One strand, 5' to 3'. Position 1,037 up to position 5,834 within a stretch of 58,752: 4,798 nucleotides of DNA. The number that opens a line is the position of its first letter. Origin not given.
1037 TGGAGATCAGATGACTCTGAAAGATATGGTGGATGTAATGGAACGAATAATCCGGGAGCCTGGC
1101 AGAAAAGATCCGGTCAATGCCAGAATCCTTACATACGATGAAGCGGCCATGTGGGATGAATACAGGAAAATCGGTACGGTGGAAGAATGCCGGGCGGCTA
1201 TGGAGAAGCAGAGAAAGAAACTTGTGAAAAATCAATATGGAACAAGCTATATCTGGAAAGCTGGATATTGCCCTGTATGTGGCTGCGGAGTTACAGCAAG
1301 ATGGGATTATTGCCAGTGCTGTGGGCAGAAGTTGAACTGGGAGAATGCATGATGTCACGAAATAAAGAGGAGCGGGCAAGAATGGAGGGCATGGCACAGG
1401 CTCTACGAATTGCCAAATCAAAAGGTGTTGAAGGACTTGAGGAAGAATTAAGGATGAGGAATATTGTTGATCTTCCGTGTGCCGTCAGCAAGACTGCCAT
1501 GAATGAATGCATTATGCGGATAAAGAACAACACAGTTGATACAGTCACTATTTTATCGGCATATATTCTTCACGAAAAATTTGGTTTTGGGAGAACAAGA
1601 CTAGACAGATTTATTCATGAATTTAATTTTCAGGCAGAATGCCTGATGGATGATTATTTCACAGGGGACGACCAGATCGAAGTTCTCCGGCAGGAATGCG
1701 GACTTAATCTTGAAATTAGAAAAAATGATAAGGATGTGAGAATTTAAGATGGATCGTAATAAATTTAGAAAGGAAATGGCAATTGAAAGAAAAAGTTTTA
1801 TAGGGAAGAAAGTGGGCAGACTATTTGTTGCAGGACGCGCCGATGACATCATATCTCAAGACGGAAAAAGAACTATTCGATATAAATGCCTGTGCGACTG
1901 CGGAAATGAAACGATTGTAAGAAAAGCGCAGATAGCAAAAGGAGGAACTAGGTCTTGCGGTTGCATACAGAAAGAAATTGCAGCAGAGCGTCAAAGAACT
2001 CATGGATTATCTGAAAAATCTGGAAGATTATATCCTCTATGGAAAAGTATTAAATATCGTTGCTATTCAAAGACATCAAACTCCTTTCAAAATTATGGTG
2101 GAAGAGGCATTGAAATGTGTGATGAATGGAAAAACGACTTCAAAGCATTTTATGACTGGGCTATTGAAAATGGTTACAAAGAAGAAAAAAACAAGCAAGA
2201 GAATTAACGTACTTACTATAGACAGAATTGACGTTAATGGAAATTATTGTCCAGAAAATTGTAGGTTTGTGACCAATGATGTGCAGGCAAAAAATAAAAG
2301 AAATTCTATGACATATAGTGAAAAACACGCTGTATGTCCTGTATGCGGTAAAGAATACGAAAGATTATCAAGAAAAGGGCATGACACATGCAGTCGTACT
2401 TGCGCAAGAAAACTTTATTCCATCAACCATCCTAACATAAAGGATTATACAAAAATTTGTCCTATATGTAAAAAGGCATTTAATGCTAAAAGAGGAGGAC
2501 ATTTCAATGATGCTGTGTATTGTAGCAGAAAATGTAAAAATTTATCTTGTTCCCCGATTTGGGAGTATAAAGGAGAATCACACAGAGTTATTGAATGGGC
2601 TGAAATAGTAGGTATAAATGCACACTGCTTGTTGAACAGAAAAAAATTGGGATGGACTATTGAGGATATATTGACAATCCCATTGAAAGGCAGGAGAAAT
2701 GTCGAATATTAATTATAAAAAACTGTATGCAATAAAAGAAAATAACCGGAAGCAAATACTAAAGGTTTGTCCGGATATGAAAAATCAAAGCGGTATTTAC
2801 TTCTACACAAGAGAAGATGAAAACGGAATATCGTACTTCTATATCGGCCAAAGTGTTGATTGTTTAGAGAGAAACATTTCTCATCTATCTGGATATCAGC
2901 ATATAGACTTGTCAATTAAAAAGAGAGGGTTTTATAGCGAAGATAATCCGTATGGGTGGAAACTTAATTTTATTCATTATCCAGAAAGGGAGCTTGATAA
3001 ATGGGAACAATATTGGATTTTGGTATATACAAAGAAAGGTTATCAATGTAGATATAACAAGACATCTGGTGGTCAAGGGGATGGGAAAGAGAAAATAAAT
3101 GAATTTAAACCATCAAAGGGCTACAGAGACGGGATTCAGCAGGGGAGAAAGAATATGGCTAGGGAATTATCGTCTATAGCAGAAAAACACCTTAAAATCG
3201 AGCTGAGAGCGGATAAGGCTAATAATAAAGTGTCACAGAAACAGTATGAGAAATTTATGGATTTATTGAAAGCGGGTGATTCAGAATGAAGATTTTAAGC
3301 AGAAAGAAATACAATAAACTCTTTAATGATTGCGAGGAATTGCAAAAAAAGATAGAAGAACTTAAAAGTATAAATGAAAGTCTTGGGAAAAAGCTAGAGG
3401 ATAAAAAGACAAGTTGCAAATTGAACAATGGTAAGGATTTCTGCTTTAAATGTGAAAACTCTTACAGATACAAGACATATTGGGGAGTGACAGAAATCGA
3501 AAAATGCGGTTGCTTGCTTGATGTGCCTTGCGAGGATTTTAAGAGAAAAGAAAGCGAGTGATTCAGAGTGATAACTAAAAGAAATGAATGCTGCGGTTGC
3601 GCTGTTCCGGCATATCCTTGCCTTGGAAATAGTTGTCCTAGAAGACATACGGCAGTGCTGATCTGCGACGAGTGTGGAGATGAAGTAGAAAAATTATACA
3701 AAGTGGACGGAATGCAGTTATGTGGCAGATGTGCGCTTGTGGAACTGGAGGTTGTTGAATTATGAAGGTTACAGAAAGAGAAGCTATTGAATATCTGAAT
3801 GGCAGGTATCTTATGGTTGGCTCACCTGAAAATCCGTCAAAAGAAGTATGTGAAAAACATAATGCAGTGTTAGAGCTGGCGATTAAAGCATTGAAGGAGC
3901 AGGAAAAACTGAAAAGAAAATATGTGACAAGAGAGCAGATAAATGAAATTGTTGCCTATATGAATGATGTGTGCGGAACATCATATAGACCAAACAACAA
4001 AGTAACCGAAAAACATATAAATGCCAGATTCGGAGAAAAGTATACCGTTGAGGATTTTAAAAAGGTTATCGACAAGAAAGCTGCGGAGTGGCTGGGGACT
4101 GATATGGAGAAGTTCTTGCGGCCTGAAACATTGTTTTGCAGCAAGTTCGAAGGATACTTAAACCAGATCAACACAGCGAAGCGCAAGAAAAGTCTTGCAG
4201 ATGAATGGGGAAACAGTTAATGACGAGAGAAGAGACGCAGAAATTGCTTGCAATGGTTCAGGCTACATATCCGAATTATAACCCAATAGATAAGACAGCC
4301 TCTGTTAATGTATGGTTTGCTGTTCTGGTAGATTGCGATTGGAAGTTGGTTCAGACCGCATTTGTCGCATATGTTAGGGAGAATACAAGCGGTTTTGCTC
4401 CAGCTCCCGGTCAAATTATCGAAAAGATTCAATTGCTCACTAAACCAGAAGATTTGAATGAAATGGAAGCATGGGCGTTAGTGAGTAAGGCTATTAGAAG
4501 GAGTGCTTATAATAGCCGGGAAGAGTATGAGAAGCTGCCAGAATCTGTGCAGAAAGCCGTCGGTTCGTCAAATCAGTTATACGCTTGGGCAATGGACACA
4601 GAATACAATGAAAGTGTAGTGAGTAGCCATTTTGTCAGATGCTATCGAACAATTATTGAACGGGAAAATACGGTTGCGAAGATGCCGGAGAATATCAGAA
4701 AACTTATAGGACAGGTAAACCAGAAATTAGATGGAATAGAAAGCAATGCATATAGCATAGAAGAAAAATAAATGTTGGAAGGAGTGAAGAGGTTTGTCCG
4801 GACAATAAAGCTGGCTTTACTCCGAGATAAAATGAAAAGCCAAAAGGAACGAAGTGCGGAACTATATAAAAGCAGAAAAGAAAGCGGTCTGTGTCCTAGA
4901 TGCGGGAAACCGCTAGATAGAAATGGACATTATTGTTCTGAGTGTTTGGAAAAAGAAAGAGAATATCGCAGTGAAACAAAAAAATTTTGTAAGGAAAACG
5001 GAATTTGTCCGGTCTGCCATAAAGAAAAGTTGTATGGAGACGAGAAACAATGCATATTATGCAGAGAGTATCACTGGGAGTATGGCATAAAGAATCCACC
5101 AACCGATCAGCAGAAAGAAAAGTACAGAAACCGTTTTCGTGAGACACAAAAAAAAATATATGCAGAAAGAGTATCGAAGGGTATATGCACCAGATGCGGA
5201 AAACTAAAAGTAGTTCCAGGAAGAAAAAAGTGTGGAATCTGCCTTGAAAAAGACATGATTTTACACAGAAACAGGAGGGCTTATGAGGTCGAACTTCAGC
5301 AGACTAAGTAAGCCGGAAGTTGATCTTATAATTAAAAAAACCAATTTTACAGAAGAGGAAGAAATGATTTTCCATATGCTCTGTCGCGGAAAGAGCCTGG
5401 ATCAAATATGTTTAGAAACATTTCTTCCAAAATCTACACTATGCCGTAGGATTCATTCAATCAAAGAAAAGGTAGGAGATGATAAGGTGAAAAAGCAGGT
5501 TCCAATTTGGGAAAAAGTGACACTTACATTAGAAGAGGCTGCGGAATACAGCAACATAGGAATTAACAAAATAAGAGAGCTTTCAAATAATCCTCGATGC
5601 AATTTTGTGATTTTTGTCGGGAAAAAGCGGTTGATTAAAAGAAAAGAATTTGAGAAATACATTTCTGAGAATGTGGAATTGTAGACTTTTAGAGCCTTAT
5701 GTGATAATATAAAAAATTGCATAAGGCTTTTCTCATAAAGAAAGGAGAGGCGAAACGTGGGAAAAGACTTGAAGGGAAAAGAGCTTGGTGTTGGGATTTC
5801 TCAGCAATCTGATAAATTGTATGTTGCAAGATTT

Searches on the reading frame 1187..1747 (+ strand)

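Call 68: search_protein_families(library=phrogs, proteins=[window:1187-1747:+], max_evalue=0.0001)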
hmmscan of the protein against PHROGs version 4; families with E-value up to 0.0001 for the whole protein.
window:1187-1747:+ (186 aa): 1 family
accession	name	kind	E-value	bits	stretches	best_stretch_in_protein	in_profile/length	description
phrog_17690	-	unknown function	1.7e-33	116.3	1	55-180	1-126/127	-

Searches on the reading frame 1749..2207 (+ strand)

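Call 68: search_protein_families(library=phrogs, proteins=[window:1749-2207:+], max_evalue=0.0001)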
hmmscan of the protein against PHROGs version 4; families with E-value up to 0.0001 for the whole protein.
window:1749-2207:+ (152 aa): 5 families
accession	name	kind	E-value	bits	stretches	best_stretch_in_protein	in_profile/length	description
phrog_374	-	DNA, RNA and nucleotide metabolism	5.2e-41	142.1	1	7-146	187-323/617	HNH endonuclease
phrog_3377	-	DNA, RNA and nucleotide metabolism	1.2e-19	71.9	1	89-146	9-65/196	HNH endonuclease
phrog_8790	-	DNA, RNA and nucleotide metabolism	8.3e-16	59.7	1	90-141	21-71/241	restriction endonuclease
phrog_2081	-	DNA, RNA and nucleotide metabolism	3.3e-14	53.9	1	44-137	47-154/433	HNH endonuclease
phrog_953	-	DNA, RNA and nucleotide metabolism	1.5e-10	42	1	91-149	221-274/420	HNH endonuclease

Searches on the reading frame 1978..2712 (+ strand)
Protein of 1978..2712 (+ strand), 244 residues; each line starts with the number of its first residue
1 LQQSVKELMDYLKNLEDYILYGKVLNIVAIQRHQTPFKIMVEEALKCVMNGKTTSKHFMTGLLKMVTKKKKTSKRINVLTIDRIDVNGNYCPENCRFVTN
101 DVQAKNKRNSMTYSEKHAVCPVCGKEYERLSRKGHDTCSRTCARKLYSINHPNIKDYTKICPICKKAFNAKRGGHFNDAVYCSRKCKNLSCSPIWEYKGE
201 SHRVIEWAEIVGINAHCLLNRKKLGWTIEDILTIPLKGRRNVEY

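Call 68: search_protein_families(library=phrogs, proteins=[window:1978-2712:+], max_evalue=0.0001)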
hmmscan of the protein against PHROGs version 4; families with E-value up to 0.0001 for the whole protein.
window:1978-2712:+ (244 aa): 4 families
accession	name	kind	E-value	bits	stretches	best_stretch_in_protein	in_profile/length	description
phrog_3377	-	DNA, RNA and nucleotide metabolism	5.1e-20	73.1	2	75-114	61-103/196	HNH endonuclease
phrog_1271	-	DNA, RNA and nucleotide metabolism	3.4e-12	47.4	1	56-188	112-240/361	HNH endonuclease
phrog_374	-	DNA, RNA and nucleotide metabolism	5.1e-10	39.8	1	79-110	324-355/617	HNH endonuclease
phrog_8790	-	DNA, RNA and nucleotide metabolism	1.5e-08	35.9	1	75-123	71-113/241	restriction endonuclease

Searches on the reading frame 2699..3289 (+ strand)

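Call 68: search_protein_families(library=phrogs, proteins=[window:2699-3289:+], max_evalue=0.0001)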
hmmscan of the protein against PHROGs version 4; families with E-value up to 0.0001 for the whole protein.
window:2699-3289:+ (196 aa): 1 family
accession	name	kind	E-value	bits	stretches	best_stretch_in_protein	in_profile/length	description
phrog_19106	-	unknown function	9.1e-92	307.4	1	4-193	5-193/197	-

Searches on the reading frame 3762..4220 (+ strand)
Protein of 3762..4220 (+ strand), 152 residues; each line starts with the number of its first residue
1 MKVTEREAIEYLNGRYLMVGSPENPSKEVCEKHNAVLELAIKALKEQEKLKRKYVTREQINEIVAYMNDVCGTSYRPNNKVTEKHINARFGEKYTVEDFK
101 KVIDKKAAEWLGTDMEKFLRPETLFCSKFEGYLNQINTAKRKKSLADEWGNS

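Call 68: search_protein_families(library=phrogs, proteins=[window:3762-4220:+], max_evalue=0.0001)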
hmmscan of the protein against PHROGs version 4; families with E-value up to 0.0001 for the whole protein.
window:3762-4220:+ (152 aa): 5 families
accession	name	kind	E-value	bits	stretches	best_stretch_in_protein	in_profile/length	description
phrog_428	-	DNA, RNA and nucleotide metabolism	7.1e-35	122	1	55-143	229-318/455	replication initiation protein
phrog_1163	-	unknown function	9.3e-32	111.8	1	38-144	150-259/273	-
phrog_20981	-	unknown function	4.4e-24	86.6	1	17-142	135-260/293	-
phrog_22793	-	unknown function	5.5e-15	56.4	1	51-141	50-141/177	-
phrog_20827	-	unknown function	4.7e-09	37.3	1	58-145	83-171/252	-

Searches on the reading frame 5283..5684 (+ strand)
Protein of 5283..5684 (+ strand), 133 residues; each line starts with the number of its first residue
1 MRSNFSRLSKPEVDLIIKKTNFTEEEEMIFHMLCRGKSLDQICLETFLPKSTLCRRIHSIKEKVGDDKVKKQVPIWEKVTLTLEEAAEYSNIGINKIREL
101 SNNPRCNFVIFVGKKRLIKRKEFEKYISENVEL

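Call 40: search_protein_families(library=pfam, proteins=[window:5283-5684:+], max_evalue=0.01)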
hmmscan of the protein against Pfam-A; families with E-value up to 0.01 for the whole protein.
window:5283-5684:+ (133 aa): 3 families
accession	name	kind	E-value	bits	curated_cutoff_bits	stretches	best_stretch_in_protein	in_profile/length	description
PF09035.16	Tn916-Xis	-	6.7e-27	93.9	22.9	1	69-130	4-66/69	Excisionase from transposon Tn916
PF12728.13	HTH_17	-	2.1e-06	28.3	27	1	81-130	2-50/51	Helix-turn-helix domain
PF20063.5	DUF6462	-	3.4e-06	27.6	27.1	1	82-130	5-51/51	Family of unknown function (DUF6462)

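Call 102: search_protein_families(library=phrogs, proteins=[window:5283-5684:+], max_evalue=0.001)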
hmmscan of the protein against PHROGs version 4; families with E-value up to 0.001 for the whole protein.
window:5283-5684:+ (133 aa): 2 families
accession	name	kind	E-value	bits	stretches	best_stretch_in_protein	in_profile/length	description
phrog_16129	-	integration and excision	4.8e-25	88.3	1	70-131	3-65/67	excisionase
phrog_7338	-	unknown function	3.5e-10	41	1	59-130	10-80/87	-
